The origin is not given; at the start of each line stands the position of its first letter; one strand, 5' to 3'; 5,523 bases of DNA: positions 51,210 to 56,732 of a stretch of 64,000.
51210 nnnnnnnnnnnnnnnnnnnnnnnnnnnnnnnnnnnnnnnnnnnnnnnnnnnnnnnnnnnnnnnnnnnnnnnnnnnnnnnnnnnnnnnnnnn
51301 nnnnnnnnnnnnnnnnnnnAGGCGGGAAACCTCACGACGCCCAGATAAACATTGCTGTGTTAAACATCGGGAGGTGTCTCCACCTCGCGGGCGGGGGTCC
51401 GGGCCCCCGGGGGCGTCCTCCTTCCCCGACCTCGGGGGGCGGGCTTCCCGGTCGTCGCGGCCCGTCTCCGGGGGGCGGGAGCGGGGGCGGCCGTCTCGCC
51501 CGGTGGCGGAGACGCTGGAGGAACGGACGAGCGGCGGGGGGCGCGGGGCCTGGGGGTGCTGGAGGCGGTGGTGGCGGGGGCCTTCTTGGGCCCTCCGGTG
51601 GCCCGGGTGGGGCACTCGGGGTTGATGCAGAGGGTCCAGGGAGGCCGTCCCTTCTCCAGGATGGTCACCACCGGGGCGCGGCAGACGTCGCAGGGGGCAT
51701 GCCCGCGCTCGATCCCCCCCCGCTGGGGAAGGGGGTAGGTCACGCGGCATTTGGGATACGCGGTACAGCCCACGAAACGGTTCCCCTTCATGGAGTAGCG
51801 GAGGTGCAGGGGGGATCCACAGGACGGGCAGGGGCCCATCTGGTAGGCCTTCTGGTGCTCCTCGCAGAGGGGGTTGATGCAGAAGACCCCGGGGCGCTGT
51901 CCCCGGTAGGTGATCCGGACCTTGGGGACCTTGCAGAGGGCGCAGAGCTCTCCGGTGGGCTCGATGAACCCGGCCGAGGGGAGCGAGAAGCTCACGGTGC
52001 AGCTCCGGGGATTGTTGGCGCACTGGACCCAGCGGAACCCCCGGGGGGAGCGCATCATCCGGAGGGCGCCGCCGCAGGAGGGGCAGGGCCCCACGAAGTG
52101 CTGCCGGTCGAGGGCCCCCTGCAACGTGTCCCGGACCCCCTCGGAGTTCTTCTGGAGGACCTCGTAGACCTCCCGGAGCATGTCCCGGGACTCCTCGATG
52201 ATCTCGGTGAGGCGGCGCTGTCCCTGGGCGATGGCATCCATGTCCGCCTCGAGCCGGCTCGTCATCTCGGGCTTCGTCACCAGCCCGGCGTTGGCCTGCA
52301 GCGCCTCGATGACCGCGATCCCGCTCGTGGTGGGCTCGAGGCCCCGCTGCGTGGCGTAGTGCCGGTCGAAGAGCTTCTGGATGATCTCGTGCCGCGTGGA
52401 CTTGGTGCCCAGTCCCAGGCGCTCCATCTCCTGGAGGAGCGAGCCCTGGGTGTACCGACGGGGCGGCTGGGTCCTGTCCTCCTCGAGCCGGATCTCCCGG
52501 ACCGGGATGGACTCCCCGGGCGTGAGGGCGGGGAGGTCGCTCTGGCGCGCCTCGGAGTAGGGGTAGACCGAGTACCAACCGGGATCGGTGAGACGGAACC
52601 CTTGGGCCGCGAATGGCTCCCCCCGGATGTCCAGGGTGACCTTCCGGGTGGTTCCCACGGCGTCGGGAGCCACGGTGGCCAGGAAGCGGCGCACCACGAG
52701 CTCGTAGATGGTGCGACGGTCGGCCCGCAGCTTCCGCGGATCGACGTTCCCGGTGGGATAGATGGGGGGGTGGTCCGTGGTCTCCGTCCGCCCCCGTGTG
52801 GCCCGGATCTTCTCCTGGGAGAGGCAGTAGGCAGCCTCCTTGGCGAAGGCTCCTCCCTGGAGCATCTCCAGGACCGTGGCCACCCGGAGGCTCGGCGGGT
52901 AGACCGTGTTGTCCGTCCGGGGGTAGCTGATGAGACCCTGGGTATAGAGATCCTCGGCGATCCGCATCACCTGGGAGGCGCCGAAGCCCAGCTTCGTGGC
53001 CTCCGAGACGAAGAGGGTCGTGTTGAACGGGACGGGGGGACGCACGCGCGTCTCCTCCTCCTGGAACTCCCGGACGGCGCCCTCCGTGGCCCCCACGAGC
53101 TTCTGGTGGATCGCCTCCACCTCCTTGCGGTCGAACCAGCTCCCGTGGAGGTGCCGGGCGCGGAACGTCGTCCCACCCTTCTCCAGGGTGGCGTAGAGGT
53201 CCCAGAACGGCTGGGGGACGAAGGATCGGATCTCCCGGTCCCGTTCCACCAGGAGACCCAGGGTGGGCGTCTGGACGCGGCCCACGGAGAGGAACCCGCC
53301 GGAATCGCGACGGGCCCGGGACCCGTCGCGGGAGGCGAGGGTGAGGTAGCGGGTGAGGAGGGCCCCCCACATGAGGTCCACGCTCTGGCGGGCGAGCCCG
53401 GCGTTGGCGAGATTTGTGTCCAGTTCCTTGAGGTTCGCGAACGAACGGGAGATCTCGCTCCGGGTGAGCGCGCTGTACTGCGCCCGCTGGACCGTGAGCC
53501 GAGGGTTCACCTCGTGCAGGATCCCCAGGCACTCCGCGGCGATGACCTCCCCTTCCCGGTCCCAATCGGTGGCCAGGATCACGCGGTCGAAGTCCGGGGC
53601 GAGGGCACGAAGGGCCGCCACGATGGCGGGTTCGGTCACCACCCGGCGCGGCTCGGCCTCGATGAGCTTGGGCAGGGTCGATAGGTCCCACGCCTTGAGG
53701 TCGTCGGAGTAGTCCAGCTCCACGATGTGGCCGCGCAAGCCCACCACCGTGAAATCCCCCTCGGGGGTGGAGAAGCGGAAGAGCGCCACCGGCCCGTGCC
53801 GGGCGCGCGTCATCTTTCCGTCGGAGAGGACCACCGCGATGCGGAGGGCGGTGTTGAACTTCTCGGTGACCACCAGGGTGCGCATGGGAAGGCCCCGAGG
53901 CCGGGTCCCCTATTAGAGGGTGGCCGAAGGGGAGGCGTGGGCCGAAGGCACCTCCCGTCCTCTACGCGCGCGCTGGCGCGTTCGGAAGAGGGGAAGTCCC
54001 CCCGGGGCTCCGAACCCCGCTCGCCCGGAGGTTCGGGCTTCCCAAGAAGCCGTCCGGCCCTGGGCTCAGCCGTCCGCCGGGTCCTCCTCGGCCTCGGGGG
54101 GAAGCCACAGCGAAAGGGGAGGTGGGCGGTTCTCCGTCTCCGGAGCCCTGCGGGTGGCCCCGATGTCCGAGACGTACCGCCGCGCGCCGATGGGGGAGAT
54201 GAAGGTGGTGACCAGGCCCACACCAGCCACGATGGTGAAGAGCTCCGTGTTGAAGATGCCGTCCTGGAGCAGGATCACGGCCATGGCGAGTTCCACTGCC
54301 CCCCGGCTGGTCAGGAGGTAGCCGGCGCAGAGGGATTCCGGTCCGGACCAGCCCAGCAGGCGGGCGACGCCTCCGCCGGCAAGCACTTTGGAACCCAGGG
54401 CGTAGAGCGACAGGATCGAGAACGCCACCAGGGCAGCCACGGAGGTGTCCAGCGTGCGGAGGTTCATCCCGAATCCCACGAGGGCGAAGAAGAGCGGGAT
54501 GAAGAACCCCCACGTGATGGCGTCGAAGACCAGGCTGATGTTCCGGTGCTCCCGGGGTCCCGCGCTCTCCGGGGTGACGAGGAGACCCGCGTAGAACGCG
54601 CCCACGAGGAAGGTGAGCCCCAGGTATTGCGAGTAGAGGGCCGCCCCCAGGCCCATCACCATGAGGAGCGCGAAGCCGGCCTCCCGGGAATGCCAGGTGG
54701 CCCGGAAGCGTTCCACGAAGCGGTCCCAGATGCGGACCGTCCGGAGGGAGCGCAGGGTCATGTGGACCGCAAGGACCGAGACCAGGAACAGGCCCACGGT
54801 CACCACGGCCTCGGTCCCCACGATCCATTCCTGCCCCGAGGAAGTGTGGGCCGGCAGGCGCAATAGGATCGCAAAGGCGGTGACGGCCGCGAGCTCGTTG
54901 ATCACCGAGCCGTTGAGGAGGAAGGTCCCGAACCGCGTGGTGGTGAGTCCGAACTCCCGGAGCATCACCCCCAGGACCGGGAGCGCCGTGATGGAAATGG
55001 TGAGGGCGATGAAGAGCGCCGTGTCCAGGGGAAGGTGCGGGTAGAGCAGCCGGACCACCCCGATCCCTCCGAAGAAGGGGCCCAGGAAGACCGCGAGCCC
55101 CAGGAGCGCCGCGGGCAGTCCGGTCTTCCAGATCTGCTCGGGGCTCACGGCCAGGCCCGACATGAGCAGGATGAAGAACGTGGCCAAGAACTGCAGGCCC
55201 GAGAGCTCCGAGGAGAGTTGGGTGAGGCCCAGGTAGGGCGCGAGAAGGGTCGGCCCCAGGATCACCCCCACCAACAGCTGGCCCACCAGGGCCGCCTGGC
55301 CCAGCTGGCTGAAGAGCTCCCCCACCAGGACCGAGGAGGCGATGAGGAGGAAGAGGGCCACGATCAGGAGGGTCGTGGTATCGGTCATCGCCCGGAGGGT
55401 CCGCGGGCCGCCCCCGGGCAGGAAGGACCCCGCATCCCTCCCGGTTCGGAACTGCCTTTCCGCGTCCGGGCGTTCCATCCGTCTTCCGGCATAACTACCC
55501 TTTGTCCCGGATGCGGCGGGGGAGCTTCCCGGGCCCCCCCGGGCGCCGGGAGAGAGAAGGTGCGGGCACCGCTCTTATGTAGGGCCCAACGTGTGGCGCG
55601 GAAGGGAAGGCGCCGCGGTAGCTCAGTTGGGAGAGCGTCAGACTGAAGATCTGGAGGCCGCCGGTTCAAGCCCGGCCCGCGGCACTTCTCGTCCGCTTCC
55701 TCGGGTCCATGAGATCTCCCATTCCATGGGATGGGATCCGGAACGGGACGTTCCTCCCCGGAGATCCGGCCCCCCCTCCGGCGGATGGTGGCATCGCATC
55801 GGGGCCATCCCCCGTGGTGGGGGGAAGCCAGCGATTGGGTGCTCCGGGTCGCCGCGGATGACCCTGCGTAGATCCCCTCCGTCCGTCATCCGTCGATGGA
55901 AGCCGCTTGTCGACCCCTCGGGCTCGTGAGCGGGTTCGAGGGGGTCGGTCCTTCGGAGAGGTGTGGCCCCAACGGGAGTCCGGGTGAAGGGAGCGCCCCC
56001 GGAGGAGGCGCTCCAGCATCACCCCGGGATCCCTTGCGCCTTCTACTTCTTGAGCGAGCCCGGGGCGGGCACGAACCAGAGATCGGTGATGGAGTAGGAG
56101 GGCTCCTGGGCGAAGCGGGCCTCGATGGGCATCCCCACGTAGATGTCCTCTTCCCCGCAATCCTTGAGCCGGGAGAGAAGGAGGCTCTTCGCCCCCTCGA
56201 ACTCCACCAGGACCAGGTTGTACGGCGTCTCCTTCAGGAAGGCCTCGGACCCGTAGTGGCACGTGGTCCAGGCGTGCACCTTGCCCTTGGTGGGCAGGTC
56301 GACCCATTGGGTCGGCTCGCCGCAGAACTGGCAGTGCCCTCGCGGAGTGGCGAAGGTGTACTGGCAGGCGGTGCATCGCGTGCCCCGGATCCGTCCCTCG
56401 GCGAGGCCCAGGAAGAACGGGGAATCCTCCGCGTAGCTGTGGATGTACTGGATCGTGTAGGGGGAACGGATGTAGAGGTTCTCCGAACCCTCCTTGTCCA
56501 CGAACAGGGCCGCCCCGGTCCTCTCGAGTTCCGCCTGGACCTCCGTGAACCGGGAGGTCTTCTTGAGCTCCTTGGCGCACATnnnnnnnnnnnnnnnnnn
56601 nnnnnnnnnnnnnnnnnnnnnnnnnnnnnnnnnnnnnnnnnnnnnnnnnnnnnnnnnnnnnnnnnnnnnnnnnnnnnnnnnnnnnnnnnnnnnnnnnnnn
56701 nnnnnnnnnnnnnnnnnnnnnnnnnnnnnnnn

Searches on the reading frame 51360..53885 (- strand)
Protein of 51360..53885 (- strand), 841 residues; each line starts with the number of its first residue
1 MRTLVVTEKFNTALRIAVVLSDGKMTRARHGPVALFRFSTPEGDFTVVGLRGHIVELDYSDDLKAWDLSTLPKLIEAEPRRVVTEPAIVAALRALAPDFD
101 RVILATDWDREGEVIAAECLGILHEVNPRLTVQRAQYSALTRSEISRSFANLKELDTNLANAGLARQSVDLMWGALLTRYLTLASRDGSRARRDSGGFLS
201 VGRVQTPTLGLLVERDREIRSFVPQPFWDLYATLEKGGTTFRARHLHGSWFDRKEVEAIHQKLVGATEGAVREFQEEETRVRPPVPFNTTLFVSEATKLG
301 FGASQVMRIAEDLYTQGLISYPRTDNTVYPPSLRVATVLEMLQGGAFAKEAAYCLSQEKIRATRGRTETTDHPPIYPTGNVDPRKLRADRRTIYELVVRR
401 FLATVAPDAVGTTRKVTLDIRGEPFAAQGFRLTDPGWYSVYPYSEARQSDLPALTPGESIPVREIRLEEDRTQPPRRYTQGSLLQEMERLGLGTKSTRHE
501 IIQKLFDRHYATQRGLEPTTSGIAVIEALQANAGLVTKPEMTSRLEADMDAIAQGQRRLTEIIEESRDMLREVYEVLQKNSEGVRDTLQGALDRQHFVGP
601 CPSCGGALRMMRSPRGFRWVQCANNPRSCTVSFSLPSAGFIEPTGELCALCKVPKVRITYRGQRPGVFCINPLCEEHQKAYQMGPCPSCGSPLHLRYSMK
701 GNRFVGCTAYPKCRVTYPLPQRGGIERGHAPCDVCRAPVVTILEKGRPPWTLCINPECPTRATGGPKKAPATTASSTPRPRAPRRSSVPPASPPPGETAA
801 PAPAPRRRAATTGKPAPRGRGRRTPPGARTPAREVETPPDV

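Call 16: search_protein_families(library=ncbifam, proteins=[window:51360-53885:-], max_evalue=0.00001)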
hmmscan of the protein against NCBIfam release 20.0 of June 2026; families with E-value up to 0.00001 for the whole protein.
window:51360-53885:- (841 aa): 12 families
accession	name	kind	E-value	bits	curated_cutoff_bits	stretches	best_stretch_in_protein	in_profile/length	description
NF005555.0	PRK07220.1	equivalog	2.5e-245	816.3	635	2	4-666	3-656/740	DNA topoisomerase I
NF011532.0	PRK14973.1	equivalog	5.5e-212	706.2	930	2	4-676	3-665/936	DNA topoisomerase I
TIGR01057.1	topA_arch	equivalog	3.5e-140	468.2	458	1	6-626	1-616/618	DNA topoisomerase I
NF004438.0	PRK05776.1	equivalog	1.9e-127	426.2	793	1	2-607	9-612/677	DNA topoisomerase I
NF005829.0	PRK07726.1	subfamily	3.9e-91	306.7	597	1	3-584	2-603/669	DNA topoisomerase 3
TIGR01051.1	topA_bact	equivalog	1.1e-80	272.4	456.4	1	44-631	20-627/632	type I DNA topoisomerase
TIGR01056.1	topB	subfamily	4.1e-79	266.9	515.75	1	1-585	1-608/706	DNA topoisomerase III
NF006032.0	PRK08173.1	equivalog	7.6e-61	205.9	1058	1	3-610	4-636/863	DNA topoisomerase III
NF006451.0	PRK08780.1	equivalog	9.8e-56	189.6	1265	1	91-573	66-572/824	DNA topoisomerase I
TIGR01054.1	rgy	equivalog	3.8e-55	187.1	471.7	1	82-565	702-1164/1172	reverse gyrase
NF004966.0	PRK06319.1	equivalog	1.3e-45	155.8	868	1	87-579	62-582/862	DNA topoisomerase I/SWI domain fusion protein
NF011313.0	PRK14724.1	equivalog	1.3e-41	142.3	1088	1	44-641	39-685/988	DNA topoisomerase III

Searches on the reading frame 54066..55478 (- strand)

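Call 16: search_protein_families(library=ncbifam, proteins=[window:54066-55478:-], max_evalue=0.00001)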
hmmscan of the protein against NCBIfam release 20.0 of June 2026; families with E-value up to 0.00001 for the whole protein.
window:54066-55478:- (470 aa): 2 families
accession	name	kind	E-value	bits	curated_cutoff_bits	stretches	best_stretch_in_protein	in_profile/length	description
TIGR00932.1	2a37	subfamily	1.8e-28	99.9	238.3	1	47-339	2-275/275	monovalent cation:proton antiporter-2 (CPA2) family protein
NF002973.0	PRK03659.1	equivalog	7.4e-09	34.7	804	1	36-415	5-356/602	glutathione-regulated potassium-efflux system protein KefB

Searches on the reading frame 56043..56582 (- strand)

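Call 54: search_protein_families(library=pfam, proteins=[window:56043-56582:-], max_evalue=0.01)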
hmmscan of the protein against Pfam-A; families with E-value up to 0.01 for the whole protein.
window:56043-56582:- (179 aa): 2 families
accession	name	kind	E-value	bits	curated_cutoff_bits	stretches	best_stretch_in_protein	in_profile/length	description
PF01796.24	OB_ChsH2_C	-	1.2e-15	57.6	27.1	1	93-157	1-64/65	ChsH2, C-terminal OB-fold domain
PF12172.15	zf-ChsH2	-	2.2e-05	24.6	23.2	1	59-89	3-33/37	ChsH2, rubredoxin-like zinc ribbon domain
